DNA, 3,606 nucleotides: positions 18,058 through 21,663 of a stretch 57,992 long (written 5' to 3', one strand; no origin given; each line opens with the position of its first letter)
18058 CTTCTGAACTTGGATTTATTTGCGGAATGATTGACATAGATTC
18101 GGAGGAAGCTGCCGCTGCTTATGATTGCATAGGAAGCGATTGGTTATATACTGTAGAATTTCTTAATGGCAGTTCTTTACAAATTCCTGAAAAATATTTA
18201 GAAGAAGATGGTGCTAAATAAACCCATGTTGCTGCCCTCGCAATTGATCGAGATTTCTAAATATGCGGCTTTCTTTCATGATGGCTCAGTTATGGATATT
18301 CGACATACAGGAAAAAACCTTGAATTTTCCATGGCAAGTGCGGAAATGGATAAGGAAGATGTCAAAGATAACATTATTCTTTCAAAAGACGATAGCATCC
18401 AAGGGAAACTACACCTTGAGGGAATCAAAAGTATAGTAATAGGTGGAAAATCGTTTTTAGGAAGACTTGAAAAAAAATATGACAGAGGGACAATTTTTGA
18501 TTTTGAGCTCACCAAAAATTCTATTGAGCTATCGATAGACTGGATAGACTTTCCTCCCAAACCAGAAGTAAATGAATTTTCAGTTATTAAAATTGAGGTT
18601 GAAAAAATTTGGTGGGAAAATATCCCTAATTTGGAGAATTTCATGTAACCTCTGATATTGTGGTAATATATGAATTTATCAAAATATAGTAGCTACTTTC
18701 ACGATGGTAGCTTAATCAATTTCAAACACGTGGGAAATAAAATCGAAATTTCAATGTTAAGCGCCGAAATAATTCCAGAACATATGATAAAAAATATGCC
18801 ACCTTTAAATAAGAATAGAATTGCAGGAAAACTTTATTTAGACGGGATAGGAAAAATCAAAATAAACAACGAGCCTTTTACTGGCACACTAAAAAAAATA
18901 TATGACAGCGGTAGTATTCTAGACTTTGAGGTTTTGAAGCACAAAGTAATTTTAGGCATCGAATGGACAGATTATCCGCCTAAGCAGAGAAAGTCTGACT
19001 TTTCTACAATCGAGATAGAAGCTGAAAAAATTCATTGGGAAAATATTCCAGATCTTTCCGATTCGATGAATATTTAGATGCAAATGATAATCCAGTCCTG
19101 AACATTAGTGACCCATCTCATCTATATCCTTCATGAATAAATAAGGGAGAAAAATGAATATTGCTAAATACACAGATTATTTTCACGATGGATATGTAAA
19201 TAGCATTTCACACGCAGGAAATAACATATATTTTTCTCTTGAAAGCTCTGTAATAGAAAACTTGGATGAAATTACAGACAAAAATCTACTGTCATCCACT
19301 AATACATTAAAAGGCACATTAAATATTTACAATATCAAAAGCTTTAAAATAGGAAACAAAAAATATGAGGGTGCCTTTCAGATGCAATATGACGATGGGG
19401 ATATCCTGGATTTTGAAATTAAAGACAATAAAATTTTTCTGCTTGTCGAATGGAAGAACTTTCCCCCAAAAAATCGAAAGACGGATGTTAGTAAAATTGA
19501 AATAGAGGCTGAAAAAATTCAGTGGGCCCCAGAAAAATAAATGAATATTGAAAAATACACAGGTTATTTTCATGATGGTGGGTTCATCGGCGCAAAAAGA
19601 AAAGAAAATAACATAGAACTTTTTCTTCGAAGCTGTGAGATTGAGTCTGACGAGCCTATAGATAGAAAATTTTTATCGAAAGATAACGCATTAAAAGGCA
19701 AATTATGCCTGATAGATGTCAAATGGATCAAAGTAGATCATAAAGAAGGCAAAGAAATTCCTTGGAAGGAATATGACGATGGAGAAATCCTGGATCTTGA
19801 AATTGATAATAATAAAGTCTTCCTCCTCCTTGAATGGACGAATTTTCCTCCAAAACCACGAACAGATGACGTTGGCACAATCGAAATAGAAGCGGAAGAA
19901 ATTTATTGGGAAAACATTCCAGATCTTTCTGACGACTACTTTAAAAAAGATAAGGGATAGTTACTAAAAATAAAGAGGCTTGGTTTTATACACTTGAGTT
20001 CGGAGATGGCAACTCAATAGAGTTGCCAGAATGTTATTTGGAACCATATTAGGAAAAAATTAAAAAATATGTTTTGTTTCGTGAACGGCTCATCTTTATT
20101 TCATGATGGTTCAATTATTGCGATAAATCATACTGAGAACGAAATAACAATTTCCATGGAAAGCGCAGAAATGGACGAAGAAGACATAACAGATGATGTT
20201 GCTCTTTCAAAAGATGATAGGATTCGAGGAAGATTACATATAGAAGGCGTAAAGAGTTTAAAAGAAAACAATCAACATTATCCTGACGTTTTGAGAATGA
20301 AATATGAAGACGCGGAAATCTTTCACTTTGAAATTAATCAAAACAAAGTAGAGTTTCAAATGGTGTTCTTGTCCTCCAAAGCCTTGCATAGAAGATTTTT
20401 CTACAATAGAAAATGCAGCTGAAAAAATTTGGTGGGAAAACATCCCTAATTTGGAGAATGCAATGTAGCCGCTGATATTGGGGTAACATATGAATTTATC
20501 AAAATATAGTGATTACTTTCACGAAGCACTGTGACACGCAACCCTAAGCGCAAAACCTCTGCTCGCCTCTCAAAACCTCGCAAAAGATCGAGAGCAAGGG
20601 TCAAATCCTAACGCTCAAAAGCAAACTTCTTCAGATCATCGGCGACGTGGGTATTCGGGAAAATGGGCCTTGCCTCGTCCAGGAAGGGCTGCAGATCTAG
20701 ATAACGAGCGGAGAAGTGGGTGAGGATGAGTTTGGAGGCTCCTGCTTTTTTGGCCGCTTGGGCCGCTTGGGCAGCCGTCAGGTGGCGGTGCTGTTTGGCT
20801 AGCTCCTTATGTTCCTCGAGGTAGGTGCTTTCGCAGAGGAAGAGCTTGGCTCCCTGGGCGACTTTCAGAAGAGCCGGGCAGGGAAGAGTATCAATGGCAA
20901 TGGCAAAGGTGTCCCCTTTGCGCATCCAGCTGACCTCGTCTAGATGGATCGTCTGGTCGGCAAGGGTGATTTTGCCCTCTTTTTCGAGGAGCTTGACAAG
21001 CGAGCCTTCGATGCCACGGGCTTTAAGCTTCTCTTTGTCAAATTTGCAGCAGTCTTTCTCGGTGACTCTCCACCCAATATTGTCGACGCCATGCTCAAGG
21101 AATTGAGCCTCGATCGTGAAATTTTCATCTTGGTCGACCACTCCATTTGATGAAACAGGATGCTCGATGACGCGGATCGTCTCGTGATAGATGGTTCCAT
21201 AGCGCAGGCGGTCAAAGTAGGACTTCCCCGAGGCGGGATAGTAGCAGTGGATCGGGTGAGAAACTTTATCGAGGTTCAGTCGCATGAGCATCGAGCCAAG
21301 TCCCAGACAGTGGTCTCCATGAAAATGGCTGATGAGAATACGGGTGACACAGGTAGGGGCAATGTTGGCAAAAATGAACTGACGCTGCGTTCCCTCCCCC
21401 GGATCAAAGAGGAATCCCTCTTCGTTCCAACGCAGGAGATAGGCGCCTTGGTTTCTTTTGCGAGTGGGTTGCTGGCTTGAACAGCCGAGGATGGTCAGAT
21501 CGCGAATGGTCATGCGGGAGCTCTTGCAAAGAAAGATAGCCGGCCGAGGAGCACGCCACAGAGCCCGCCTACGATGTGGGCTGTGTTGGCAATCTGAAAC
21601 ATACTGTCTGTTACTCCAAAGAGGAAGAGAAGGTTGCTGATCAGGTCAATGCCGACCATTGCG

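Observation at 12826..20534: Sec-signal RHS polymorphic-toxin locus with a multi-copy immunity-like array in a Chlamydia-like genome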

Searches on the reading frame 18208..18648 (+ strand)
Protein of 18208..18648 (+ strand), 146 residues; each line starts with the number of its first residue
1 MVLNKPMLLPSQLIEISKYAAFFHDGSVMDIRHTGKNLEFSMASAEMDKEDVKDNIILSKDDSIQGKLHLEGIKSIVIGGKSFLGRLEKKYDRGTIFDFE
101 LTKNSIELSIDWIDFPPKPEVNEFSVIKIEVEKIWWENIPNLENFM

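Call 3: search_protein_families(library=pfam, proteins=[window:18208-18648:+], max_evalue=0.1)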
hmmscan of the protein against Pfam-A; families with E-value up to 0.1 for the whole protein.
window:18208-18648:+ (146 aa): 0 families

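Call 4: search_protein_families(library=ncbifam, proteins=[window:18208-18648:+], max_evalue=0.1)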
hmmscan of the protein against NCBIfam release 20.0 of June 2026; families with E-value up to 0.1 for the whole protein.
window:18208-18648:+ (146 aa): 1 family
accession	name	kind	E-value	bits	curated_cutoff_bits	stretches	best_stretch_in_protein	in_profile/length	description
NF001543.0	PRK00373.1-2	equivalog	0.092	12.4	290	0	37-108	63-130/212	V-type ATP synthase subunit D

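Call 10: find_homologous_proteins(query=A1, max_evalue=0.001)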
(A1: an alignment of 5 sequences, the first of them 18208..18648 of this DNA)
Query A1 (5 sequences) (146 aa, profile of the alignment): 632 proteins with E <= 0.001 among 1682 candidates; the best 120 are listed.
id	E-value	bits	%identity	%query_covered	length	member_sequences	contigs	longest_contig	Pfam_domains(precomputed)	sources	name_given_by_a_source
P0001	5.6e-59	216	37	90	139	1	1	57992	-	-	-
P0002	8.5e-59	215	100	96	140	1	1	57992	-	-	-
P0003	7.0e-57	209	47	90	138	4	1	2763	-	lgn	-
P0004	7.1e-57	209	47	90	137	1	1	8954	-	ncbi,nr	ncbi:MAG: hypothetical protein HZB76_07540 [Chlamydiae bacterium]|nr:hypothetical protein [Chlamydio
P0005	9.1e-57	208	47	90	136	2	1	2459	-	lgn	-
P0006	1.2e-56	208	76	90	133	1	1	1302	-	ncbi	-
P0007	2.0e-56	207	48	90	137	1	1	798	-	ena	-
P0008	3.5e-56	207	45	90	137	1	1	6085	-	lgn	-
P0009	9.2e-56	205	46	90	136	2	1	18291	-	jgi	-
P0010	9.3e-56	205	47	90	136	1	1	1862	-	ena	-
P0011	2.8e-55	204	46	95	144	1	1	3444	-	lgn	-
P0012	3.6e-55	203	73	90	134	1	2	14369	-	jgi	jgi:hypothetical protein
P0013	6.0e-55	203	38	90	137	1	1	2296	-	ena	-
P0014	6.0e-55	203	39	90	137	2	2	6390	-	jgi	jgi:hypothetical protein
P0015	7.2e-55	202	41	84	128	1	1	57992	-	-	-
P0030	7.0e-54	199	71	88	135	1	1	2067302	-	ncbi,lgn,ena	-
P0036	2.6e-53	197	40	88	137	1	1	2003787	-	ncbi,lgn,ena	-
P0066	5.0e-51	190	66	90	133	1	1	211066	-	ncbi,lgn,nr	ncbi:MAG: hypothetical protein HYX48_01735 [Chlamydiales bacterium]|nr:hypothetical protein [Chlamyd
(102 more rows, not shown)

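Call 11: find_encoding_contigs(protein=P0030, flank=10000, max_places=2)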
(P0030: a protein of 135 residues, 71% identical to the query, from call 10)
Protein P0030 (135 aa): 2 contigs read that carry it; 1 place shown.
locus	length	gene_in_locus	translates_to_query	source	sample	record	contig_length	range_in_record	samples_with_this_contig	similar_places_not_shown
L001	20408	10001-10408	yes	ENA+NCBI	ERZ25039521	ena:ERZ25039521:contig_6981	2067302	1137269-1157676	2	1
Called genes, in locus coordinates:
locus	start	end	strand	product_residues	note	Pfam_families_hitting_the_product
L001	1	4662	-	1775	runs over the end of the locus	PF05593:RHS_repeat (faint), PF25023:TEN_YD-shell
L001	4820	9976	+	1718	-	PF05593:RHS_repeat, PF25023:TEN_YD-shell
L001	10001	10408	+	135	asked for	-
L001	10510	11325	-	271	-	PF13505:OMP_b-brl (weak)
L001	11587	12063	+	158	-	-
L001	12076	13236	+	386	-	PF02163:Peptidase_M50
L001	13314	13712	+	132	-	-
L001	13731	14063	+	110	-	-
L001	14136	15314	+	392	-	PF00155:Aminotran_1_2 (weak), PF00266:Aminotran_5 (weak), PF00282:Pyridoxal_deC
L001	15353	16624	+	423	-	PF00083:Sugar_tr, PF07690:MFS_1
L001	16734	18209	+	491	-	-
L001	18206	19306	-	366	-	-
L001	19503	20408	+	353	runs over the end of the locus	-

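Call 12: find_encoding_contigs(protein=P0036, flank=10000, max_places=2)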
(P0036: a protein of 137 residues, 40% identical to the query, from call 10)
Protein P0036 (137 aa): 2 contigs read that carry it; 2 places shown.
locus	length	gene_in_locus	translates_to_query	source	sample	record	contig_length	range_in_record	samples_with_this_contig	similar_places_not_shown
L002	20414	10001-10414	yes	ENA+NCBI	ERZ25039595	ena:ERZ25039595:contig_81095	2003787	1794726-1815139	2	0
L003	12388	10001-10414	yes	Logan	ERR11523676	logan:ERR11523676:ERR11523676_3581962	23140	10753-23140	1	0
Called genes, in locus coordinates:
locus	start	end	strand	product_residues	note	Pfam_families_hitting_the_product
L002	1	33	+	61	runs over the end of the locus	-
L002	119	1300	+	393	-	-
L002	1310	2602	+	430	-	-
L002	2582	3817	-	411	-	-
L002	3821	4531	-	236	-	PF00106:adh_short, PF01370:Epimerase (faint), PF08659:KR (weak), PF23441:SDR, PF13561:adh_short_C2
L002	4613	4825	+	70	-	PF01809:YidD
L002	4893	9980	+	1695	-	PF05593:RHS_repeat, PF25023:TEN_YD-shell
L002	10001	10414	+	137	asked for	-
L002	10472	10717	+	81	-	-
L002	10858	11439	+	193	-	-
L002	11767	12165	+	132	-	-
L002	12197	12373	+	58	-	-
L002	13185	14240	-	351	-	PF05686:Glyco_transf_90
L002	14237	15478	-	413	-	PF01476:LysM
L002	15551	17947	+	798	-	PF01588:tRNA_bind, PF03483:B3_4, PF03484:B5, PF17759:tRNA_synthFbeta, PF03147:FDX-ACB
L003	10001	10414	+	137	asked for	-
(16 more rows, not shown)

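Call 13: find_encoding_contigs(protein=P0066, flank=10000, max_places=2)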
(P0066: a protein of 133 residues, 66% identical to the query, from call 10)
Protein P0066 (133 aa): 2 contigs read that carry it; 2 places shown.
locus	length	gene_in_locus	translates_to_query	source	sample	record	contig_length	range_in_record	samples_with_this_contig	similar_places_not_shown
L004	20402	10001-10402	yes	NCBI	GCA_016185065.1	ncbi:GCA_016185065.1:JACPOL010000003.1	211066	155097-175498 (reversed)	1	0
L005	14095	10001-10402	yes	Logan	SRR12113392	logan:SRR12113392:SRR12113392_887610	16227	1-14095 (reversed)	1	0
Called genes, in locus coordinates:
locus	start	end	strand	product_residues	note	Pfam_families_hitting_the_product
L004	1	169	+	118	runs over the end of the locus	-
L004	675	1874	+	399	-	PF06690:HcgC (faint)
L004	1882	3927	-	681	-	PF00892:EamA (weak), PF05050:Methyltransf_21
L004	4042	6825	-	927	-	PF08238:Sel1 (weak), PF23310:TPR_27 (faint), PF08238:Sel1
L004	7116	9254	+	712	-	PF00515:TPR_1 (faint), PF07719:TPR_2 (faint), PF13414:TPR_11 (weak)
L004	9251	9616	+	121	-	-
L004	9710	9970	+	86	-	-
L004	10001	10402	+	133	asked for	-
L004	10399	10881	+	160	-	-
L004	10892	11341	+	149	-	-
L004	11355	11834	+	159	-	-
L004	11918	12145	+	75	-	-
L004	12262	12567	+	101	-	-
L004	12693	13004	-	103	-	-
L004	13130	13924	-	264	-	PF02582:DUF155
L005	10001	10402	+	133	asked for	-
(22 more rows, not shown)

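Call 69: search_protein_families(library=pfam, alignment_id=A5, max_evalue=0.01)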
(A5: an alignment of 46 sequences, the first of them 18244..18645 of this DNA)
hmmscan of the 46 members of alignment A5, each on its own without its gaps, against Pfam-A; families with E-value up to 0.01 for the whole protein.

A. member 1, window:18244-18645:+ (134 aa): 0 families

B. families by the number of members that match (of 46 scanned): 0 families
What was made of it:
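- On Pfam and NCBIfam families, which include the described Imm families: 0 of 46 P-family members hit Pfam (call 69).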

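Call 70: search_solved_structures(query=A5, max_evalue=1)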
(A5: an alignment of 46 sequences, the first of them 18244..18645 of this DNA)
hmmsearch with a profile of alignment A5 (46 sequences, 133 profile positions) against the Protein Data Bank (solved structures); distinct sequences matched with E-value up to 1: 8.
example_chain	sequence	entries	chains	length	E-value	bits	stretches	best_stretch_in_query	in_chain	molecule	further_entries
6lk8_I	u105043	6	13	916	0.27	14.4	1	50-127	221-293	Nuclear pore complex protein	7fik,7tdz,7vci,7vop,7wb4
6v2r_A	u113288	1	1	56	0.38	13.9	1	81-108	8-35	Chromobox protein homolog 7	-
2l12_A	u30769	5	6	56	0.52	13.5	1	82-108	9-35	Chromobox homolog 7 | Chromobox protein homolog 7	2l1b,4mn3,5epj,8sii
2kvm_A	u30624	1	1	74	0.54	13.4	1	80-108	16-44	Chromobox protein homolog 7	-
4x3k_A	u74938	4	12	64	0.57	13.3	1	82-108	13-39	Chromobox protein homolog 7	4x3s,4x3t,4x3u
2k1b_A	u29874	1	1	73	0.73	13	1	82-108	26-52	Chromobox protein homolog 7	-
5ejw_A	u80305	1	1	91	0.8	12.9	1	79-108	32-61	Chromobox protein homolog 7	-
5a9q_4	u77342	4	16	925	0.83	12.8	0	93-127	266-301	NUCLEAR PORE COMPLEX PROTEIN NUP107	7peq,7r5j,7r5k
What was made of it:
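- On Pfam and NCBIfam families, which include the described Imm families: No PDB sequence relative for the P family (call 70).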

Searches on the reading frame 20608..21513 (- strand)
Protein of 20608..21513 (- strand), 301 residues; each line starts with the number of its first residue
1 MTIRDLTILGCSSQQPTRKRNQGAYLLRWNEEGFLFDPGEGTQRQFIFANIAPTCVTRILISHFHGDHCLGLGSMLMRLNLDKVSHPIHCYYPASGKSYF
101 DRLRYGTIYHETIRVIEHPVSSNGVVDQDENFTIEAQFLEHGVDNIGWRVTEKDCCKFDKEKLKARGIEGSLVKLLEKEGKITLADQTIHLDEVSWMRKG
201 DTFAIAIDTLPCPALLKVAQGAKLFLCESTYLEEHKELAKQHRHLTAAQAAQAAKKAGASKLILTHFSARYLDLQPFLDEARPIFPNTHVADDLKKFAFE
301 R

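Call 71: search_protein_families(library=ncbifam, proteins=[window:20608-21513:-], max_evalue=0.00001)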
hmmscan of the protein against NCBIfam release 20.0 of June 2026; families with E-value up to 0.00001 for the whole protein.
window:20608-21513:- (301 aa): 11 families
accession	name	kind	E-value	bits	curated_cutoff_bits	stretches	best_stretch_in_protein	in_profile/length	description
NF000804.0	PRK00055.2-1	equivalog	2.9e-160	532.4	402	1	1-300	1-300/306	ribonuclease Z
NF000805.0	PRK00055.2-3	equivalog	5.9e-106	354.2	416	1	1-297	1-298/307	ribonuclease Z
TIGR02651.1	RNase_Z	equivalog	2.1e-86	289.7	292.95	1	6-297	2-300/302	ribonuclease Z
NF000801.0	PRK00055.1-3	equivalog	1e-76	257.9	252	1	5-299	3-303/307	ribonuclease Z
NF000800.0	PRK00055.1-1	equivalog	3.3e-51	174.1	398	1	5-297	2-303/305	ribonuclease Z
TIGR02649.1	true_RNase_BN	exception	1.6e-41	142.3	563.7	1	6-297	2-302/304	ribonuclease BN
NF002558.0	PRK02126.1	subfamily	6.5e-26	91.1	315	1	214-290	260-337/345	ribonuclease Z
NF041851.1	cyc_nuc_deg_phdiest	equivalog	3.1e-23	82.5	400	2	198-285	153-238/253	cyclic nucleotide-degrading phosphodiesterase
NF000806.0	PRK00055.2-4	equivalog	9.6e-12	44.7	363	1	5-78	3-76/280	ribonuclease Z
NF041257.1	GntH_guanitoxin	equivalog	3.7e-11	42.5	333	1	7-95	16-108/374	guanitoxin biosynthesis MBL fold metallo-hydrolase GntH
NF038231.1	MBL_Geo_Pelo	equivalog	1.3e-07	31.5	360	0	11-150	23-161/250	GPMC system MBL fold metallohydrolase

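Call 72: find_related_loci(query=window:20608-21513:-, collection=metagenome_contigs, flank=10000)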
Query window:20608-21513:- (301 aa) in metagenome_contigs; peptide patterns used: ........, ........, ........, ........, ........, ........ (x = any residue, [..] = any of these).
599 stretches matched a pattern (row limit reached: there are more); 472 encode a relative of the query (tblastn E <= 1e-3); the best 80 are kept; 80 distinct loci.
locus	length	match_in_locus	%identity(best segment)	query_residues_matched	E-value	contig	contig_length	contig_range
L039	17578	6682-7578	73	1-299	5e-159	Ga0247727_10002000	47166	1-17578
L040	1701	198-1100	75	1-301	9e-170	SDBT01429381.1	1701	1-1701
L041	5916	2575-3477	73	1-301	3e-156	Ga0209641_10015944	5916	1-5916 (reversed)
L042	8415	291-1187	73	1-299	1e-154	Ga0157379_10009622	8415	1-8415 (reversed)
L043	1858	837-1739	73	1-301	1e-166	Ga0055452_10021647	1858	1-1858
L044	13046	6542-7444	73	1-301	2e-153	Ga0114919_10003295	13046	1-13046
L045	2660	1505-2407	72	1-301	2e-162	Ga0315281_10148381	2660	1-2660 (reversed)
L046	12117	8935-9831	74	1-299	2e-153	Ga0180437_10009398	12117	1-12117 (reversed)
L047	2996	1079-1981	71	1-301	3e-161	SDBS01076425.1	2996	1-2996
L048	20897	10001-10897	72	1-299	3e-153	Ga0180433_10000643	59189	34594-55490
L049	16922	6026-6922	74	1-299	2e-153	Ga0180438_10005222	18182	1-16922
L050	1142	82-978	72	1-299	6e-168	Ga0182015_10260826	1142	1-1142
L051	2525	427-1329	72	1-301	3e-161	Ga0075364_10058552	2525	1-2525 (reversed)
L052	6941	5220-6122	71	1-301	2e-151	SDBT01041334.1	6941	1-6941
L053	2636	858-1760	71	1-301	1e-159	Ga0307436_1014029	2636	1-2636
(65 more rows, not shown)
